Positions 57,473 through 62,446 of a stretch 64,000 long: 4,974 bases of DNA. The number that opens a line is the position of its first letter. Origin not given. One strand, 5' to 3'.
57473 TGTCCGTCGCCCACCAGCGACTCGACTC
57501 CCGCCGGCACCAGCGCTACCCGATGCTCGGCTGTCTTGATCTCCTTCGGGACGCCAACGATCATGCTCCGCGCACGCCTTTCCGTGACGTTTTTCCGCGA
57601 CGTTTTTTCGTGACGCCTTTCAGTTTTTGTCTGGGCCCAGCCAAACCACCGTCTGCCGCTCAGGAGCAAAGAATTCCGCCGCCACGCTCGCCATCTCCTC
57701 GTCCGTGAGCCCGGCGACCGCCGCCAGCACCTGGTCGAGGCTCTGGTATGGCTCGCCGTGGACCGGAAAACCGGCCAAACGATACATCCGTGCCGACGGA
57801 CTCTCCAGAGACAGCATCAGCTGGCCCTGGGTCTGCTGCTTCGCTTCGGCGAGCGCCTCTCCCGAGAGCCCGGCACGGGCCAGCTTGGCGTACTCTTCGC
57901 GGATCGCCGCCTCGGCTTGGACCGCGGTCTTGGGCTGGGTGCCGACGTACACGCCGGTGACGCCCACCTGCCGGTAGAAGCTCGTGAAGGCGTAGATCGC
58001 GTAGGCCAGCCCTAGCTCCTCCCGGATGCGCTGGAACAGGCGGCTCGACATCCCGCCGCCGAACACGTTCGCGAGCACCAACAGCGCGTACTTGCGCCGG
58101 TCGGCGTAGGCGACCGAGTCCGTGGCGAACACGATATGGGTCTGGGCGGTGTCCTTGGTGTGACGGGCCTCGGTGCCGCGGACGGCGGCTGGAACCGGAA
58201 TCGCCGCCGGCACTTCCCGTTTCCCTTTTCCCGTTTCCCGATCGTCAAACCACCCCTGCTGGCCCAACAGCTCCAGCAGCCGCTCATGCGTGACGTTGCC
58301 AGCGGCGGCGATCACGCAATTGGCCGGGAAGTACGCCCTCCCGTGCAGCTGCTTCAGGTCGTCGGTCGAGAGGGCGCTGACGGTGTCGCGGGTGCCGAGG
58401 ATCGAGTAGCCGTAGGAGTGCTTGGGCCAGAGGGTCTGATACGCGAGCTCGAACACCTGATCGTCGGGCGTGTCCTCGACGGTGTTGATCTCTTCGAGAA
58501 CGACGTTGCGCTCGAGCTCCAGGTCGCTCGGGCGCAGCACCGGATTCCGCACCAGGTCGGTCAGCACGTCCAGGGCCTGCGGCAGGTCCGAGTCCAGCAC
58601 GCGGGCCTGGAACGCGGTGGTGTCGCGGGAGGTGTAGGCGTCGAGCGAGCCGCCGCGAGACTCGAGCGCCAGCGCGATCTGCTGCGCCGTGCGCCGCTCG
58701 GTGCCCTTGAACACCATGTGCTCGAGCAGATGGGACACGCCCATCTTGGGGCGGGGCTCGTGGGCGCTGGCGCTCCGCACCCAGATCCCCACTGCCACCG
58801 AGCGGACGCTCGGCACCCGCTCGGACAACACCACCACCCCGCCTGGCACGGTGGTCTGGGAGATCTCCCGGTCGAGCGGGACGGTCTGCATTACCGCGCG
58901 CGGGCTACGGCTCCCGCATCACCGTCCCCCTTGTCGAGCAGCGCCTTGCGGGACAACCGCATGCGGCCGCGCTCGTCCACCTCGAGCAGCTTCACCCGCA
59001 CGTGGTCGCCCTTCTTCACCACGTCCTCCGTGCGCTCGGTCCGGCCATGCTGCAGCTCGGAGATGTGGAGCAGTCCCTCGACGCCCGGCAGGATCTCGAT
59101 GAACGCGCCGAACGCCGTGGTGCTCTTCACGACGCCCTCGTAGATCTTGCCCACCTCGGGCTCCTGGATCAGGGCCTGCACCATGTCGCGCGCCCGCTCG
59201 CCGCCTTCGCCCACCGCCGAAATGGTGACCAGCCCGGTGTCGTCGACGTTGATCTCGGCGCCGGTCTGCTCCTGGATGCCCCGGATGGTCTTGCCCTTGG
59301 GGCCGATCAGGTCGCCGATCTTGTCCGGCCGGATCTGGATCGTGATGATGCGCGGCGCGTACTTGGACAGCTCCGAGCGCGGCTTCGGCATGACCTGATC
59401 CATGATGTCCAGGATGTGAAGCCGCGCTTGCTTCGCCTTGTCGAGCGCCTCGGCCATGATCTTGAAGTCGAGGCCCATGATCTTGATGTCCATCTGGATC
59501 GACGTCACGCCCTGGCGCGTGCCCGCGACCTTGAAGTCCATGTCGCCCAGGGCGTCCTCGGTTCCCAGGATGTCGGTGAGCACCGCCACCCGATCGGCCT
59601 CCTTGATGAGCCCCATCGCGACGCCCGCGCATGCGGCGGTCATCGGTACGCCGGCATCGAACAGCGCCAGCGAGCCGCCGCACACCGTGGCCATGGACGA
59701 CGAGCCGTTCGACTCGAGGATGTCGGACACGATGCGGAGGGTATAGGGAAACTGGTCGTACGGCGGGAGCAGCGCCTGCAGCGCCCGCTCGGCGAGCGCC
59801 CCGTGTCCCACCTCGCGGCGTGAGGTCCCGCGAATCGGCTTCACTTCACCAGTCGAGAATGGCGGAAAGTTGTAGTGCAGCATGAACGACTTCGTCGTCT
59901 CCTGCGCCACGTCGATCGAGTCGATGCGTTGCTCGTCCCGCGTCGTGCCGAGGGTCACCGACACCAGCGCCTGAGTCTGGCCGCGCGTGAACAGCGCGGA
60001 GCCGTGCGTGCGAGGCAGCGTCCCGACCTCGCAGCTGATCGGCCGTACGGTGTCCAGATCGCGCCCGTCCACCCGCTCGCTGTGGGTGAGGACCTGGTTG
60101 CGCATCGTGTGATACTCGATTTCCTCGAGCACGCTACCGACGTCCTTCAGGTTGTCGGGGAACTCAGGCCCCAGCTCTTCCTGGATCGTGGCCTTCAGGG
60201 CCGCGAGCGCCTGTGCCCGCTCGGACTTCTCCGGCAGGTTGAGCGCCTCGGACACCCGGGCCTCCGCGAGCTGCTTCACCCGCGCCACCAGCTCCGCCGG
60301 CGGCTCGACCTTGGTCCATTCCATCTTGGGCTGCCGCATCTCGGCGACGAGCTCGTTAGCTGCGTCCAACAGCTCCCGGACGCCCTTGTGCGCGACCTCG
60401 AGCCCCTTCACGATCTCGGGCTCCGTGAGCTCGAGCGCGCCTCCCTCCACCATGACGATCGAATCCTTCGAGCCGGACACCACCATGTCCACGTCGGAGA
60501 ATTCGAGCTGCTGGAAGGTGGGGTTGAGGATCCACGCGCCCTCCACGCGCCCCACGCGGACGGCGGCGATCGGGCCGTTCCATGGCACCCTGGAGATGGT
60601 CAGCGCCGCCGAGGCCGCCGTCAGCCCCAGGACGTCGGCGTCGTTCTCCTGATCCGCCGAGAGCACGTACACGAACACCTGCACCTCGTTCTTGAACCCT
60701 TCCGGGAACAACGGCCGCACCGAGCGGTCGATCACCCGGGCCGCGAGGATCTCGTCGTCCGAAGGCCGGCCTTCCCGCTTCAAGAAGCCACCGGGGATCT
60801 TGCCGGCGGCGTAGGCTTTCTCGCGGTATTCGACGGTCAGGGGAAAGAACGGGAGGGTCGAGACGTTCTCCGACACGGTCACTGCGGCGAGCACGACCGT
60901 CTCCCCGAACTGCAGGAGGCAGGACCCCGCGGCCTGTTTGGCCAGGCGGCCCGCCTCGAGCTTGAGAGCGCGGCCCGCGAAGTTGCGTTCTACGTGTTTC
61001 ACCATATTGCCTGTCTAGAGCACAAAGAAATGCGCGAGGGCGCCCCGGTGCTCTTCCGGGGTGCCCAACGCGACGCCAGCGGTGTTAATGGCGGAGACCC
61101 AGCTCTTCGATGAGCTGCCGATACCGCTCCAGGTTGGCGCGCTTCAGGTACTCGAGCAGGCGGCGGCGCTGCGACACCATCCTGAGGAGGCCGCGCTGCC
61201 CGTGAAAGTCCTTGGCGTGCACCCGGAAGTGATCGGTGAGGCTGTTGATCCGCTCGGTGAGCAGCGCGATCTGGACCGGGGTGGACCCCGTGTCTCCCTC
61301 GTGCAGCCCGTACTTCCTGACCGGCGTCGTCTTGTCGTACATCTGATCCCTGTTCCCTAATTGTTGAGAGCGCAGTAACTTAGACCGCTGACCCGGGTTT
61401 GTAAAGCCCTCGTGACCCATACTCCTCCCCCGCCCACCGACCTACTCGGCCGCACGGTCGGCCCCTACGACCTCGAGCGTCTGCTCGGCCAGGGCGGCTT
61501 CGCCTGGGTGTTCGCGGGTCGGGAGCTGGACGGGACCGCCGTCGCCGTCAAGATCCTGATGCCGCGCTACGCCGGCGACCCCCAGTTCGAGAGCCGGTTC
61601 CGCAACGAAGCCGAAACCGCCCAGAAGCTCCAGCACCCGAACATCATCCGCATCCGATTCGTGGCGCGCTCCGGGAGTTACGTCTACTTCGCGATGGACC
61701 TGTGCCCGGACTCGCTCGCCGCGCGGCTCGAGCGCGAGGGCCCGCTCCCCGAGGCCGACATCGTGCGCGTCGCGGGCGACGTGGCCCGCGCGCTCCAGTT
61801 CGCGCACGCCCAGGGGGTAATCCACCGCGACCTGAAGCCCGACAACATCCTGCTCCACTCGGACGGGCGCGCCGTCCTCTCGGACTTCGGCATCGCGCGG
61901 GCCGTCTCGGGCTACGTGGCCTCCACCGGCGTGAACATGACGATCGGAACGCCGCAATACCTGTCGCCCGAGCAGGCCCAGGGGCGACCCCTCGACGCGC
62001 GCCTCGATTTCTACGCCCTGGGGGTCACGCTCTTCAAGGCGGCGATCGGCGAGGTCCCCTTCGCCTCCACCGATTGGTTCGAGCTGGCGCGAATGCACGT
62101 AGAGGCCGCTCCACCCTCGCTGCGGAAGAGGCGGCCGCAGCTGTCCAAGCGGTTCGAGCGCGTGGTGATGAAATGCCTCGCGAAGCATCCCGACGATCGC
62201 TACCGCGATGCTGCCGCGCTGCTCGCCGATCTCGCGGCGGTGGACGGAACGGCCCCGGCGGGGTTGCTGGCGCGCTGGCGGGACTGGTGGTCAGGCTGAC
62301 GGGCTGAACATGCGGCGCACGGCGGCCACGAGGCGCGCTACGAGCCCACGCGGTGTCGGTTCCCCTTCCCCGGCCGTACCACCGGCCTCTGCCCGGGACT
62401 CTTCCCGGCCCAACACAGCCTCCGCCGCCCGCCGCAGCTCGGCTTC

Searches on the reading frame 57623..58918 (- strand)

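Call 31: search_protein_families(library=pfam, proteins=[window:57623-58918:-], max_evalue=0.00001)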
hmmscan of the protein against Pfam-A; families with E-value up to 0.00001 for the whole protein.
window:57623-58918:- (432 aa): 2 families
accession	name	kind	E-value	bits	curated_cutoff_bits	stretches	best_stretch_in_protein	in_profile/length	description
PF00675.25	Peptidase_M16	-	5e-40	137.3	22.3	1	29-176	1-148/149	Insulinase (Peptidase family M16)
PF05193.26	Peptidase_M16_C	-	2.3e-35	122.5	23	1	183-362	2-180/181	Peptidase M16 inactive domain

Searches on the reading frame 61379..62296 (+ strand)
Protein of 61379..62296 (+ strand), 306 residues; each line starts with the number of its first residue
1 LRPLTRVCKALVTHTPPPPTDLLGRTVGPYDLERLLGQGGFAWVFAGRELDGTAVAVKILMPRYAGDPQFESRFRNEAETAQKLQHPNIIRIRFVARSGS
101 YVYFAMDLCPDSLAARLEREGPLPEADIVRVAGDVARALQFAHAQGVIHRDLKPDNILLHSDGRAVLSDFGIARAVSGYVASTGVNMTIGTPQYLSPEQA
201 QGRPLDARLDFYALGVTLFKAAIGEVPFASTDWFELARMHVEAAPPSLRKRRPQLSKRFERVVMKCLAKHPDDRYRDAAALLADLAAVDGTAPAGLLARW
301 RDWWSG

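Call 31: search_protein_families(library=pfam, proteins=[window:61379-62296:+], max_evalue=0.00001)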
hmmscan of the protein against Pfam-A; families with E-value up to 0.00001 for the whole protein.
window:61379-62296:+ (306 aa): 3 families
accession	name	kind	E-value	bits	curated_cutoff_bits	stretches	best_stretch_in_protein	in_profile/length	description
PF00069.31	Pkinase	-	2.2e-49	168.7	31.7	1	30-276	1-253/263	Protein kinase domain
PF07714.23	PK_Tyr_Ser-Thr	-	4.6e-31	108.5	23.1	1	32-275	3-249/258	Protein tyrosine and serine/threonine kinase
PF01636.29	APH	-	8.6e-07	29.4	23.2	0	117-172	140-196/239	Phosphotransferase enzyme family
